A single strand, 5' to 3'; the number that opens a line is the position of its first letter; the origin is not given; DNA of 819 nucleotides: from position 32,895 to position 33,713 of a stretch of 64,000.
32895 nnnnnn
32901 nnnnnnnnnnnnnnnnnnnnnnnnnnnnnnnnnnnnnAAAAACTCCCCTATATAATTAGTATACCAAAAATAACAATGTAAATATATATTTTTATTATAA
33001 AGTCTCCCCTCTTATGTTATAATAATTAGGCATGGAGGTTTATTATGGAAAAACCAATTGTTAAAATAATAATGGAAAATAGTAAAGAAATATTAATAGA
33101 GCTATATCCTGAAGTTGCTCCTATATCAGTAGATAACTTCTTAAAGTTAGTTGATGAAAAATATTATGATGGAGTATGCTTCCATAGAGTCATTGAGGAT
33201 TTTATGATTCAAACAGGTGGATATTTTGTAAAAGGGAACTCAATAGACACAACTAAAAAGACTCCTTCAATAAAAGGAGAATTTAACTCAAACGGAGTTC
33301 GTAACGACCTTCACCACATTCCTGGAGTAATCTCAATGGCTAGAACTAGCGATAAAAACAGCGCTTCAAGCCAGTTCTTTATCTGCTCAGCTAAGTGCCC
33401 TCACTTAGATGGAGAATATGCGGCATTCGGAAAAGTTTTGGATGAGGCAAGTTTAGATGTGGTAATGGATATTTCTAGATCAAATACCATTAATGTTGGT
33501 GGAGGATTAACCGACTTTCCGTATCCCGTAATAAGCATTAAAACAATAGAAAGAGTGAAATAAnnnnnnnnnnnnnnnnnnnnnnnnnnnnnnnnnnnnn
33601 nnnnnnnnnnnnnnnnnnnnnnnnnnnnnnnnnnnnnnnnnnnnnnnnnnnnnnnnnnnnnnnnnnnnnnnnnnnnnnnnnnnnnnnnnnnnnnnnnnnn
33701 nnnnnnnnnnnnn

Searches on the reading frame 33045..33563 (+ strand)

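Call 81: search_protein_families(library=pfam, proteins=[window:33045-33563:+], max_evalue=0.00001)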
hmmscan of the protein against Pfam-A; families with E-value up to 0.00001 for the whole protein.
window:33045-33563:+ (172 aa): 1 family
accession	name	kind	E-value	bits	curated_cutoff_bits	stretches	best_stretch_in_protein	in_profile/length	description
PF00160.26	Pro_isomerase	-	2e-40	139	21.7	1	6-167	2-156/159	Cyclophilin type peptidyl-prolyl cis-trans isomerase/CLD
